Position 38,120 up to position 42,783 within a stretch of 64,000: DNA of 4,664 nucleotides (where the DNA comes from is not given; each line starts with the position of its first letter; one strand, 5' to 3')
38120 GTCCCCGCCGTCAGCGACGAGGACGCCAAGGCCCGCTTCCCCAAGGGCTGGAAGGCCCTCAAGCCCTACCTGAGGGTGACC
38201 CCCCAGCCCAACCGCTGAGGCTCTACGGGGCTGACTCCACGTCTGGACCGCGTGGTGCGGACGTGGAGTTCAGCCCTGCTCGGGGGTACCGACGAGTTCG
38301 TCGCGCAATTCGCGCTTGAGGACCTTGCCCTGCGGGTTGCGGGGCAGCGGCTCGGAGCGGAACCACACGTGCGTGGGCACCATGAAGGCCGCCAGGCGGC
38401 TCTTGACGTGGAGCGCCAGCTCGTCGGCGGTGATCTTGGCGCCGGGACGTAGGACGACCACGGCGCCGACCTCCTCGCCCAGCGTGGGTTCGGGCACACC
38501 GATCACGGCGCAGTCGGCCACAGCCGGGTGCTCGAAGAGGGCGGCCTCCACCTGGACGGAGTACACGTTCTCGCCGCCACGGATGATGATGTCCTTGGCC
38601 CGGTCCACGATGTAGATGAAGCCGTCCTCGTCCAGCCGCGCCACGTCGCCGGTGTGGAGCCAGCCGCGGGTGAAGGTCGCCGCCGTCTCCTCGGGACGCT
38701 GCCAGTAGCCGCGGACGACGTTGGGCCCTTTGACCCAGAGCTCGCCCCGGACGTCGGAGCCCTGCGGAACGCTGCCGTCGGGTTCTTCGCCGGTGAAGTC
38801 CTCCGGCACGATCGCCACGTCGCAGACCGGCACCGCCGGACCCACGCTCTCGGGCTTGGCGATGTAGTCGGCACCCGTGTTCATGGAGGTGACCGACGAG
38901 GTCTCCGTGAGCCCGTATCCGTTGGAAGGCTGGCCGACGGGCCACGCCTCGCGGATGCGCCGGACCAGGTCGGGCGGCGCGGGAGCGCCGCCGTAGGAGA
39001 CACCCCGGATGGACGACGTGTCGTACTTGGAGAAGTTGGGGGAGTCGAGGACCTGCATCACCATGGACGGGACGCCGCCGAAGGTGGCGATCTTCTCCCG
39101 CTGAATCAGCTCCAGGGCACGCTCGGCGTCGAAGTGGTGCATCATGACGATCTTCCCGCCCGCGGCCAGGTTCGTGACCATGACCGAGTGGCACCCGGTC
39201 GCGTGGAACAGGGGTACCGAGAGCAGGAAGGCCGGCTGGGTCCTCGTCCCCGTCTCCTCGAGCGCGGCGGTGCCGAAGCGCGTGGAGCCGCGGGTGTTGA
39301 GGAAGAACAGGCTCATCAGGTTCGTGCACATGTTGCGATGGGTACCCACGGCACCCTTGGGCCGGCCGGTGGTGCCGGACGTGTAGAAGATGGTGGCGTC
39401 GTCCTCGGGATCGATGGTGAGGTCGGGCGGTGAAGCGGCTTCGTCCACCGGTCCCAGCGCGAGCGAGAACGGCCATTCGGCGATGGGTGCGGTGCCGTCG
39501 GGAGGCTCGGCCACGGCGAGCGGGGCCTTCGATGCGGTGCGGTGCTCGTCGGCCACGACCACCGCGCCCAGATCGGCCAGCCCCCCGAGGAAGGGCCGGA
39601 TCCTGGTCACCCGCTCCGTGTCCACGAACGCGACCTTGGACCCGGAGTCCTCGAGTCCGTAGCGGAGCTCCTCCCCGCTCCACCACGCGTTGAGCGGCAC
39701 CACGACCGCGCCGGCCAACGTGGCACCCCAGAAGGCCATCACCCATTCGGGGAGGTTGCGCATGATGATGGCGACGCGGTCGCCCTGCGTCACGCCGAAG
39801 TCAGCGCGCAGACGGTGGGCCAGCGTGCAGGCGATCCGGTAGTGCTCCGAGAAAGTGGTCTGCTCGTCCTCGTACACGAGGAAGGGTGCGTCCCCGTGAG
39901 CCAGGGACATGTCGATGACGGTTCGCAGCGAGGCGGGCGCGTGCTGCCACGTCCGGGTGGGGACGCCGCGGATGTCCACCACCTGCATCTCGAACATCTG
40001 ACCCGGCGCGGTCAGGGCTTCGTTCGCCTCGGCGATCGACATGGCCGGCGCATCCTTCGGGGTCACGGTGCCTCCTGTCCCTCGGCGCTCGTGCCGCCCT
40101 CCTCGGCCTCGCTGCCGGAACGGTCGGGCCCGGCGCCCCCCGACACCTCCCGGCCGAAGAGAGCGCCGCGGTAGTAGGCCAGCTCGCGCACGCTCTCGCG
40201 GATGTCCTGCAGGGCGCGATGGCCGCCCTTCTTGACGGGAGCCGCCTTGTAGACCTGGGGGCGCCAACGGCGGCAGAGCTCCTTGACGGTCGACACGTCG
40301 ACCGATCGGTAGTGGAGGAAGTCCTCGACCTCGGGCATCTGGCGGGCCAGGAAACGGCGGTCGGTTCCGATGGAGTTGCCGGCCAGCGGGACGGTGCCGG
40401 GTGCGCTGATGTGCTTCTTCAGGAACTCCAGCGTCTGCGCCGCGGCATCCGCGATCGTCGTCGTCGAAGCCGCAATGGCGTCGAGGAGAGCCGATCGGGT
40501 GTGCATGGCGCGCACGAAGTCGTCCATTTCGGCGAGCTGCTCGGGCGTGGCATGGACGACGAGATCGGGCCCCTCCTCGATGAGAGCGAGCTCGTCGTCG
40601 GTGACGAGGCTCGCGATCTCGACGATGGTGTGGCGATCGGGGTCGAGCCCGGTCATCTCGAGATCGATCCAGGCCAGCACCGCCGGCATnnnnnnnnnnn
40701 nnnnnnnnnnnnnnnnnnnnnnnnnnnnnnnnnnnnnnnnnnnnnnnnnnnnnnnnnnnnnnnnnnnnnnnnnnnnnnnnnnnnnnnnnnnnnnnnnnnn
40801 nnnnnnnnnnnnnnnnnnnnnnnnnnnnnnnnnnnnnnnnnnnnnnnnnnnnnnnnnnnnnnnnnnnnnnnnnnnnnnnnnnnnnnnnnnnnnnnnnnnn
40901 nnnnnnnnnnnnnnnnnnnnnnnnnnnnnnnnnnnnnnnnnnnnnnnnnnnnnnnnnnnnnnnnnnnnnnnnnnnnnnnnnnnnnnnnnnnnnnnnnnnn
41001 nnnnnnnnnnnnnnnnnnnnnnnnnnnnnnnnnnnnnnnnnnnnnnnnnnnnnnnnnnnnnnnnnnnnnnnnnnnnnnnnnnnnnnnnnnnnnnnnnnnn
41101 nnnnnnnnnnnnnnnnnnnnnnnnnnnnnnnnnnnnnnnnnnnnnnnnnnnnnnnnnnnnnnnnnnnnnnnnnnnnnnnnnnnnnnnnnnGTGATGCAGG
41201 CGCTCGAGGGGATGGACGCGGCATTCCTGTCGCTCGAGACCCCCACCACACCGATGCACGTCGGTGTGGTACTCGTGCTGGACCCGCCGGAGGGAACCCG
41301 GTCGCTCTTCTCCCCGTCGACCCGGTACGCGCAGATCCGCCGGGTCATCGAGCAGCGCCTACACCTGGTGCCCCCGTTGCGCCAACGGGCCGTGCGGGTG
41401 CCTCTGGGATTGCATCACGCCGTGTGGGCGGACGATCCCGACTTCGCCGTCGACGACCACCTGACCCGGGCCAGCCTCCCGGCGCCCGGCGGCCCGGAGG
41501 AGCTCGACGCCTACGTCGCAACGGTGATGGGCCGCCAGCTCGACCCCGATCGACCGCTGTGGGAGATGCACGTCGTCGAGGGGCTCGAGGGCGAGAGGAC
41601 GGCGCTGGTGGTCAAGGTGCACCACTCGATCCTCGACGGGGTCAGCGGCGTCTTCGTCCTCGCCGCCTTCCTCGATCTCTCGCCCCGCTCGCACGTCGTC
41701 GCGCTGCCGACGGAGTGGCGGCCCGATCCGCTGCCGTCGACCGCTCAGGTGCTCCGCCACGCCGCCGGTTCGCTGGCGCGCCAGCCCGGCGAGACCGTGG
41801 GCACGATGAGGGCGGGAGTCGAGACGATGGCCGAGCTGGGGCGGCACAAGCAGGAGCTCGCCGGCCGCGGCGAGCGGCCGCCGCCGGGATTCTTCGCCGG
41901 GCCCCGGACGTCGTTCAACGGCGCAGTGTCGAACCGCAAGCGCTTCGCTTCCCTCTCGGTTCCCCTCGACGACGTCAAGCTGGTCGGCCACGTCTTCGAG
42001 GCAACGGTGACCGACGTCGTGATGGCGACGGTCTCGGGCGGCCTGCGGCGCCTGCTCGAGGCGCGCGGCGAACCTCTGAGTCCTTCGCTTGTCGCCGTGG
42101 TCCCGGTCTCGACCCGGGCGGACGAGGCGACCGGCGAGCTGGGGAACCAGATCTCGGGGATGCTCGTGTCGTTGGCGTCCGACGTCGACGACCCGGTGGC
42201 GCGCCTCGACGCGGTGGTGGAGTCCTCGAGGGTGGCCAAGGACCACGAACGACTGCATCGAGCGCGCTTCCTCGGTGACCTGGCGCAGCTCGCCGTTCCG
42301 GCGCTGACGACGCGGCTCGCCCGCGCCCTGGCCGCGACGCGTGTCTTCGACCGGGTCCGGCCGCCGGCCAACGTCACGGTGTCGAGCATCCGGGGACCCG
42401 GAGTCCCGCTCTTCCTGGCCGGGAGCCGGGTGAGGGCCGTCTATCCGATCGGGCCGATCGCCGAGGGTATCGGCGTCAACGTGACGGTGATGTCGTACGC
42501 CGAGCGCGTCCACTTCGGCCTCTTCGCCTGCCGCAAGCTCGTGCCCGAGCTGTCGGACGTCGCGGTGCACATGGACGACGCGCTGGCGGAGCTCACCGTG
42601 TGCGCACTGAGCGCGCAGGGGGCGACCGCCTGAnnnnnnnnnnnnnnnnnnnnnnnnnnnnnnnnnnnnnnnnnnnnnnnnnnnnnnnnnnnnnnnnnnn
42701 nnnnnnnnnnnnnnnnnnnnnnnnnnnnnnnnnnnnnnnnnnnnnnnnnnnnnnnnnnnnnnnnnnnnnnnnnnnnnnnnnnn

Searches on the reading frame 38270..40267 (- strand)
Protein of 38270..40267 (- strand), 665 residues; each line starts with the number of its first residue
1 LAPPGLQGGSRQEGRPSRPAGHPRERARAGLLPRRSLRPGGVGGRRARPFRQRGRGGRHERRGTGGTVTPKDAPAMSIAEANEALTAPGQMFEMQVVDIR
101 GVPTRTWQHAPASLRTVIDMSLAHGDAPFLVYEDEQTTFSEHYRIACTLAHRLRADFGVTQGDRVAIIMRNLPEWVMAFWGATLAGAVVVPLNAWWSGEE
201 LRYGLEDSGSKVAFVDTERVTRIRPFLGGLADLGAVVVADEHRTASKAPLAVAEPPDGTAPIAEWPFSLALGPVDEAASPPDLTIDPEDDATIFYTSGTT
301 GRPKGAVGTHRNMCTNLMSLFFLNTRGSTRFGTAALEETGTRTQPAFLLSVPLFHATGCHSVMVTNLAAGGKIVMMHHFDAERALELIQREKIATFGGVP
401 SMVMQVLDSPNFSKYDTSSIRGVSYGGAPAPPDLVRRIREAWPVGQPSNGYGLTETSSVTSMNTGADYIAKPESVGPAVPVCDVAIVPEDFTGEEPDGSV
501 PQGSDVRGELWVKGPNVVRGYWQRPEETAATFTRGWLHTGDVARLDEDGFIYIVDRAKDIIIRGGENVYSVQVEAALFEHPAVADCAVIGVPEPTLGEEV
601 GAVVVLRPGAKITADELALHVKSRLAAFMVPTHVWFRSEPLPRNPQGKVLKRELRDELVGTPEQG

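Call 35: search_protein_families(library=pfam, max_evalue=0.01, proteins=[window:38270-40267:-])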
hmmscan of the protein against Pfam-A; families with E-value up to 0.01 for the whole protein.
window:38270-40267:- (665 aa): 2 families
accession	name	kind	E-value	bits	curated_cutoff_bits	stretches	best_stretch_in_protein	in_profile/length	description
PF00501.34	AMP-binding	-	1.2e-87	294.7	29.9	1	124-522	8-384/384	AMP-binding enzyme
PF13193.12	AMP-binding_C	-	1.2e-19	71.4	24.5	1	572-648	1-76/76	AMP-binding enzyme C-terminal domain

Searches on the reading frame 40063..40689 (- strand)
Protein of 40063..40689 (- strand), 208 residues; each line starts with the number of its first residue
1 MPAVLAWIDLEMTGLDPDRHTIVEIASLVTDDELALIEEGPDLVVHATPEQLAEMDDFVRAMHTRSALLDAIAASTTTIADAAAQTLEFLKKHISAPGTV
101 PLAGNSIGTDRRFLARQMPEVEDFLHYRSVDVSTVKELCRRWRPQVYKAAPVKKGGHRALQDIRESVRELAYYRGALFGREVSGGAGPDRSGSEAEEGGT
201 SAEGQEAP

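Call 35: search_protein_families(library=pfam, max_evalue=0.01, proteins=[window:40063-40689:-])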
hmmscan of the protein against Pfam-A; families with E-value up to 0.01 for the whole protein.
window:40063-40689:- (208 aa): 2 families
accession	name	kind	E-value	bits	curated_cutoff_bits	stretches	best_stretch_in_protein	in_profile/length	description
PF00929.31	RNase_T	-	2.5e-32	113.2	24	1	7-169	2-163/164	Exonuclease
PF16473.11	Rv2179c-like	-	0.0001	22.5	27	1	73-168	74-171/177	3'-5' exoribonuclease Rv2179c-like domain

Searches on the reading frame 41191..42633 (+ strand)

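Call 35: search_protein_families(library=pfam, max_evalue=0.01, proteins=[window:41191-42633:+])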
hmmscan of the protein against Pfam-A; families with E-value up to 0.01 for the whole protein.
window:41191-42633:+ (480 aa): 2 families
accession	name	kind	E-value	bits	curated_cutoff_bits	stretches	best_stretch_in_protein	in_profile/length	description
PF03007.21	WS_DGAT_cat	-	1.3e-68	232.1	23.6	1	5-277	1-263/263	Wax ester synthase/diacylglycerol acyltransferase catalytic domain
PF06974.18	WS_DGAT_C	-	3.2e-28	99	20.7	1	318-468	2-144/145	WS/DGAT C-terminal domain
